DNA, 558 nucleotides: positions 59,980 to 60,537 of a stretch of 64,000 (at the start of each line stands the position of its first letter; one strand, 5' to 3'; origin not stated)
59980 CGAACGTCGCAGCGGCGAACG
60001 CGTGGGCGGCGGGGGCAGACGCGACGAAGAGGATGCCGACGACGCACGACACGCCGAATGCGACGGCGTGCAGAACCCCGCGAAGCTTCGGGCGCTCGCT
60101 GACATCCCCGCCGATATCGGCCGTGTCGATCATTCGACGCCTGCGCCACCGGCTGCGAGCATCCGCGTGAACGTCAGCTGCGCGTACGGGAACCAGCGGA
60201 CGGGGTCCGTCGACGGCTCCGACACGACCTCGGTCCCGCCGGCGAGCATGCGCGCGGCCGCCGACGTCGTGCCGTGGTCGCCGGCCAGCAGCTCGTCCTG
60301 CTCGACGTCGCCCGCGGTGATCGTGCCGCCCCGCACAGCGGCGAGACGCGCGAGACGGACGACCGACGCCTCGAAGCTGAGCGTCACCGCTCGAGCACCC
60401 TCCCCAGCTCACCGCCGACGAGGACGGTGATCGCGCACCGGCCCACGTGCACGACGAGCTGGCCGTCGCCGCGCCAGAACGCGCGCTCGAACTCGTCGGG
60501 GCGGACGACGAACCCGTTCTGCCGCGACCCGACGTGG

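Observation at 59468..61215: Five-gene, fully stop/start-overlapping operon: degenerate cold-shock-domain protein, three unknown small proteins and a hemolysin-III channel, directly downstream of cspA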

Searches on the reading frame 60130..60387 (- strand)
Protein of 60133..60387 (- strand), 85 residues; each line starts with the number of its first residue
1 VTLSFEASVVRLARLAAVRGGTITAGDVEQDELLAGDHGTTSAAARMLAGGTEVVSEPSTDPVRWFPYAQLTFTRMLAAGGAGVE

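Call 5: search_protein_families(library=pfam, max_evalue=1, proteins=[window:60133-60387:-])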
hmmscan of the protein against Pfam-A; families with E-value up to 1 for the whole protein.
seq(85 aa): 0 families

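Call 6: search_protein_families(library=ncbifam, max_evalue=1, proteins=[window:60133-60387:-])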
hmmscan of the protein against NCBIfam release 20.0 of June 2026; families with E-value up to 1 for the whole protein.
seq(85 aa): 0 families

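Call 11: find_homologous_proteins(query=window:60133-60387:-, max_evalue=0.01)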
Query seq(85 aa) (85 aa): 47 proteins with E <= 0.01 among 70 candidates.
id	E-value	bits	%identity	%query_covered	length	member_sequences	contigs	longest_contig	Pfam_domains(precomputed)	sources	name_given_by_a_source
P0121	1.4e-45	170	98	100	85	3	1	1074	-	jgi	jgi:hypothetical protein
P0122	2.4e-31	125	79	92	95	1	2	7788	-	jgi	jgi:hypothetical protein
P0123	6.3e-31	124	78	95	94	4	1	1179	-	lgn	-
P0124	2.5e-30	122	76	98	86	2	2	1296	-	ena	-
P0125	5.1e-30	121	81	87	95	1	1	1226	-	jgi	jgi:hypothetical protein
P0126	9.9e-30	120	76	98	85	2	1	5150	-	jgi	jgi:hypothetical protein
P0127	1.3e-29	119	76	98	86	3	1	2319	-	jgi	jgi:hypothetical protein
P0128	1.5e-29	119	78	87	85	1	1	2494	-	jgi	jgi:hypothetical protein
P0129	1.7e-29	119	81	87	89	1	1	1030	-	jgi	jgi:hypothetical protein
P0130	2.3e-29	119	78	87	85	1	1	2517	-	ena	-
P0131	2.9e-29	118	78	87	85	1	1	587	-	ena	-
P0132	9.8e-29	117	73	98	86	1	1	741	-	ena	-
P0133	1.1e-28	116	78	87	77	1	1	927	-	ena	-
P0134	1.4e-28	116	79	86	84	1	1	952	-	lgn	-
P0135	1.5e-28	116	73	94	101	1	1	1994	-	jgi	-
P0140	1.6e-27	113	77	87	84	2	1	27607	-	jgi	jgi:hypothetical protein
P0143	2.2e-27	112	74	87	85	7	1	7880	-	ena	-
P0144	3.2e-27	112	69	99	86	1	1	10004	-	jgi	jgi:hypothetical protein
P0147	2.0e-26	109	77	86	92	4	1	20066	-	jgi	jgi:hypothetical protein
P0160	7.5e-22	95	71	85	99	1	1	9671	-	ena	-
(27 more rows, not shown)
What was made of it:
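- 60130..60387 (-): p85: small acidic protein with a predicted winged-helix fold; facultative member. 47 homologs (call 11).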

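Call 12: search_protein_families(library=phrogs, max_evalue=1, proteins=[window:60133-60387:-])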
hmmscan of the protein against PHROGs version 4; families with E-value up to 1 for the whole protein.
seq(85 aa): 0 families

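Call 13: search_protein_families(library=padloc, max_evalue=1, proteins=[window:60133-60387:-])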
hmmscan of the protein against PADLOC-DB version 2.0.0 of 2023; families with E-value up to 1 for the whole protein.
seq(85 aa): 0 families

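Call 44: find_encoding_contigs(protein=P0140, flank=4000, max_places=2)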
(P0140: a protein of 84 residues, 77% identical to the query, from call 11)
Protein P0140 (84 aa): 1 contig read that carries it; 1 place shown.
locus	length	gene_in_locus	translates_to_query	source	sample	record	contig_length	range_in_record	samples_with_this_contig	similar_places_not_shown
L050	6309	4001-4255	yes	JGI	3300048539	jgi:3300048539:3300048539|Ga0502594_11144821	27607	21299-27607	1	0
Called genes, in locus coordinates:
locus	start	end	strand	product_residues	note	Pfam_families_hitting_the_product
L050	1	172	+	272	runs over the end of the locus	-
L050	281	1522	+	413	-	PF00270:DEAD, PF04851:ResIII, PF00271:Helicase_C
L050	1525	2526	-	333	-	PF00487:FA_desaturase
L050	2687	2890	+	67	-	PF00313:CSD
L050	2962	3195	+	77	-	-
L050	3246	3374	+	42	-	-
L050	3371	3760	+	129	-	-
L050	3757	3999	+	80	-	-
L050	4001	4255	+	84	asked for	-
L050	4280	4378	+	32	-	-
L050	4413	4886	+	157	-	PF02559:CarD_TRCF_RID, PF21095:CarD_C (weak)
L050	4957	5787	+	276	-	PF00005:ABC_tran, PF13304:AAA_21 (faint), PF02463:SMC_N (weak)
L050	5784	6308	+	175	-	?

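Call 45: find_encoding_contigs(protein=P0147, flank=4000, max_places=2)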
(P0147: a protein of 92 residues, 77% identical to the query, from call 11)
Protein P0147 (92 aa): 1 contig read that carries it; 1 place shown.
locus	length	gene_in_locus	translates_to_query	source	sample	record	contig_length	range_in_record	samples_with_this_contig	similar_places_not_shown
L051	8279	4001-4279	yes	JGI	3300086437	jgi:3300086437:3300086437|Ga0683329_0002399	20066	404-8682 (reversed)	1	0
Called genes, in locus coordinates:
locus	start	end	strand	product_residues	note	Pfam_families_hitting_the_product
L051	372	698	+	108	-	-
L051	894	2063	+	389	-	PF04851:ResIII, PF00270:DEAD, PF00271:Helicase_C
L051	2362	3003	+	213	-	PF02559:CarD_TRCF_RID, PF21095:CarD_C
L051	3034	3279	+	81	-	-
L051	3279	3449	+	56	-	-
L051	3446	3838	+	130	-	-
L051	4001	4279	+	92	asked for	-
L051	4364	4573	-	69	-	-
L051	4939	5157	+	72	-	-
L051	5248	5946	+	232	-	-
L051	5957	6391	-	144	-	PF00248:Aldo_ket_red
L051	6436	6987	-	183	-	PF00248:Aldo_ket_red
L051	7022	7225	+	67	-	-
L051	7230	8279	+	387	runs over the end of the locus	PF02771:Acyl-CoA_dh_N, PF02770:Acyl-CoA_dh_M, PF00441:Acyl-CoA_dh_1, PF08028:Acyl-CoA_dh_2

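Call 46: find_encoding_contigs(protein=P0160, flank=4000, max_places=2)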
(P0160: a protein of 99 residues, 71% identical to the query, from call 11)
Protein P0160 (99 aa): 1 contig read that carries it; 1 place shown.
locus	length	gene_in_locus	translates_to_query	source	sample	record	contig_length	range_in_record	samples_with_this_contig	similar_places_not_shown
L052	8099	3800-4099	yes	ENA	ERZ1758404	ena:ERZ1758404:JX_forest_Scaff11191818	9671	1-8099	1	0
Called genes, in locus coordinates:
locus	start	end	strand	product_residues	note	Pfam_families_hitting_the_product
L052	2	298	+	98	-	?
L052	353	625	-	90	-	-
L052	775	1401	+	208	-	-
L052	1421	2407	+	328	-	PF03706:LPG_synthase_TM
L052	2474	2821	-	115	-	-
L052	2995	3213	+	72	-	-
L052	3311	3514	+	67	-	PF00313:CSD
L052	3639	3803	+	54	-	-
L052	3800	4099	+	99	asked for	-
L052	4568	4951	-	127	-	-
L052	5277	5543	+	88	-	-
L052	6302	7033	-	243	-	-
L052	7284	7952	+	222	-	PF00903:Glyoxalase, PF22677:Ble-like_N (weak)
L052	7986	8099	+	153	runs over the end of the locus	-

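Call 60: predict_structure(alignment_id=A1)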
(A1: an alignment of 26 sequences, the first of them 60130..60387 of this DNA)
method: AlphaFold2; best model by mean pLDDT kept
length: 85 residues; sequences in the alignment: 26
mean_pLDDT: 81.0   pTM: 0.65
mean pLDDT of the five models: 81.0, 80.9, 80.8, 78.1, 77.7
residues with pLDDT >= 90: 2; 70-90: 71; 50-70: 6; < 50: 6
segments of 3 or more residues with pLDDT < 50: 80-85
pLDDT, mean of each block of 10 residues (from residue 1): 83 87 89 88 88 83 84 67 40
secondary structure, 60 per line:
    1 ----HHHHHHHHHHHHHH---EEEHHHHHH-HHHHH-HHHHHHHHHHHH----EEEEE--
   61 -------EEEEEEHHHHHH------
elements in order: H5-18 E22-24 H25-30 H32-36 H38-49 E54-58 E68-73 H74-79
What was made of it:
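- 60130..60387 (-): AF2 gives pLDDT 81 with topology H-b-H-H-b-b (call 60).
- On Winged-helix domain (assignment for p85): The AF2 model (pLDDT 81) has this topology (call 60).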

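Call 63: fold_search(model_id=the predicted structure, library=pdb)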
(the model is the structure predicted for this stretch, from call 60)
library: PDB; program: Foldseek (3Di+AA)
matches with E <= 10: 300; with E <= 0.001: 0
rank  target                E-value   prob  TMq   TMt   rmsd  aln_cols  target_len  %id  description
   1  8bzm_E                9.5e-02  0.66  0.47  0.43   5.0        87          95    9  FOXK1-ELF1-heterodimer bound to DNA (released 2023-12-27)
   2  3g3z_A                1.1e-01  0.94  0.57  0.37   3.7        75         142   17  The structure of NMB1585, a MarR family regulator from Neisseria meningitidis (released 2009-04-14)
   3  8bzm_A                1.2e-01  0.60  0.47  0.44   5.0        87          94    9  FOXK1-ELF1-heterodimer bound to DNA (released 2023-12-27)
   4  4jqf                  1.6e-01  0.63  0.46  0.27   4.5        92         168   16  Structure of the C-terminal domain of human telomeric Stn1 (released 2013-06-05)
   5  5h66_C                2.0e-01  0.89  0.55  0.67   3.4        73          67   23  Crystal structure of the Bacillus subtilis SMC head domain complexed with the cognate ScpA C-terminal domain (released 2017-03-15)
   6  5aim_B                2.0e-01  0.85  0.55  0.48   4.6        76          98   12  Crystal structure of T138 central eWH domain (released 2015-06-24)
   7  5dui_B                2.0e-01  0.41  0.40  0.40   5.8        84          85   11  Identification of a new FoxO1 binding site that precludes CREB binding at the glucose-6-phosphatase catalytic subunit  (released 2016-09-21)
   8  6o3t_A                2.3e-01  0.33  0.41  0.39   5.9        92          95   15  Structural basis of FOXC2 and DNA interactions (released 2020-01-15)
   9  8bzm_I                2.4e-01  0.44  0.47  0.44   5.2        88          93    9  FOXK1-ELF1-heterodimer bound to DNA (released 2023-12-27)
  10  9gc3_A                3.0e-01  0.60  0.50  0.10  10.1        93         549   11  yeast TFIIIC TauB subcomplex bound to a tRNA gene (released 2024-11-27)
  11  3co6_C                3.4e-01  0.33  0.40  0.39   5.4        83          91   11  Crystal Structure of FoxO1 DBD Bound to DBE1 DNA (released 2008-09-16)
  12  8za5_A                3.7e-01  0.69  0.52  0.36   3.6        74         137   14  Crystal structure of HsmR (released 2025-10-29)
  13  5dui_A                4.2e-01  0.25  0.39  0.39   5.8        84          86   11  Identification of a new FoxO1 binding site that precludes CREB binding at the glucose-6-phosphatase catalytic subunit  (released 2016-09-21)
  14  6w6w_C                4.5e-01  0.23  0.41  0.15   5.6        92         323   18  Cryo-EM structure of CST bound to telomeric single-stranded DNA (released 2020-06-03)
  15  5e1z                  4.8e-01  0.60  0.52  0.29   4.7        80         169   12  Crystal structure of the organohalide sensing RdhR-CbdbA1625 transcriptional regulator in the 2,4-dichlorophenol bound f (released 2016-10-05)
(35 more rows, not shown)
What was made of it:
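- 60130..60387 (-): The top Foldseek hits are winged-helix domains (FOX, MarR, ScpA C-terminal), all weak at E >= 0.095 (call 63).
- On Winged-helix domain (assignment for p85): The top Foldseek hits are winged-helix domains, but the best E-value is 0.095 and TM is 0.47-0.57 (call 63).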

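Call 71: find_encoding_contigs(protein=P0122, flank=3500, max_places=1)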
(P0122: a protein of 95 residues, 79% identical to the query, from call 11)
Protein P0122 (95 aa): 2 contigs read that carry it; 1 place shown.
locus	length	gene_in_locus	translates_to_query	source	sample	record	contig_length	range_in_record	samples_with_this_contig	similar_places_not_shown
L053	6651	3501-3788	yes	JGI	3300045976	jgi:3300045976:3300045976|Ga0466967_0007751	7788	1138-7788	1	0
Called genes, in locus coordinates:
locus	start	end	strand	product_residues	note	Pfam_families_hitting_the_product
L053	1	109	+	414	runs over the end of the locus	?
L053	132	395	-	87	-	-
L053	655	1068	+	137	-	-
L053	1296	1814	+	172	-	-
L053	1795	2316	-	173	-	PF04542:Sigma70_r2, PF22029:PhyR_sigma2 (weak), PF08281:Sigma70_r4_2, PF04545:Sigma70_r4 (weak), PF05225:HTH_psq (weak)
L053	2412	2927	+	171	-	PF03640:Lipoprotein_15 (weak)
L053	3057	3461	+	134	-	-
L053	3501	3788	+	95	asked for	-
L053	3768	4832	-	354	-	PF00672:HAMP, PF00512:HisKA, PF02518:HATPase_c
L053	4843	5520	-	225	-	PF00072:Response_reg, PF00486:Trans_reg_C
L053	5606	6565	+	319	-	PF00768:Peptidase_S11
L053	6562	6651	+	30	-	?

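Call 72: find_encoding_contigs(protein=P0144, flank=3500, max_places=1)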
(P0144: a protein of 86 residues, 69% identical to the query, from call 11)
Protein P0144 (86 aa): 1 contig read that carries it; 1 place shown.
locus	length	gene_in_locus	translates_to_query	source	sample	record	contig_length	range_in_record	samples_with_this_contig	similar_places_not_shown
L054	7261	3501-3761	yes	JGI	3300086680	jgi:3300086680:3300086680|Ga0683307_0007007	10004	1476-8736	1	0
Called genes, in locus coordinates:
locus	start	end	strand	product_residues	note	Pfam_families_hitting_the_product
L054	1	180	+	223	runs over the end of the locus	PF21003:NucS_N, PF01939:NucS_C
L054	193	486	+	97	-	PF13417:GST_N_3 (faint), PF13409:GST_N_2 (weak)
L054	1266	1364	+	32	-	-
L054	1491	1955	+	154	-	PF02559:CarD_TRCF_RID, PF21095:CarD_C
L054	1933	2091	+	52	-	-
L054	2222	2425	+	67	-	PF00313:CSD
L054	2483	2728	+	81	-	-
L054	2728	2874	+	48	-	-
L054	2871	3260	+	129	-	-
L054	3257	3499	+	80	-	-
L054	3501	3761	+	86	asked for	-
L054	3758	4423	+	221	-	PF03006:HlyIII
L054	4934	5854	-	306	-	PF10137:CAP12-PCTIR_TIR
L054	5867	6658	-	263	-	PF13489:Methyltransf_23, PF08241:Methyltransf_11, PF08242:Methyltransf_12, PF13649:Methyltransf_25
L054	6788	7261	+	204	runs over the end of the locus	PF00072:Response_reg, PF00196:GerE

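Call 73: find_encoding_contigs(protein=P0143, flank=3500, max_places=1)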
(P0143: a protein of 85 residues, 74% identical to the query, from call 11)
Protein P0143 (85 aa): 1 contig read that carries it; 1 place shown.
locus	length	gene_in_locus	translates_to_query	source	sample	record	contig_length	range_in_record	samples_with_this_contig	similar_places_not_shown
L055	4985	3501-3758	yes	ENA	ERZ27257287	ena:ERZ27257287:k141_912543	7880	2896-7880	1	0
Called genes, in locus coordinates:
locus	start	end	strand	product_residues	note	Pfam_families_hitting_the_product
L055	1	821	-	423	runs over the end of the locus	PF00109:ketoacyl-synt, PF02801:Ketoacyl-synt_C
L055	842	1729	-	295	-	PF00487:FA_desaturase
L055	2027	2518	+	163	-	PF02559:CarD_TRCF_RID, PF21095:CarD_C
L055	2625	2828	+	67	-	PF00313:CSD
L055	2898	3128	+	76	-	-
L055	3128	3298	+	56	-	-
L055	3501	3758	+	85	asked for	-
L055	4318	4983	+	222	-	?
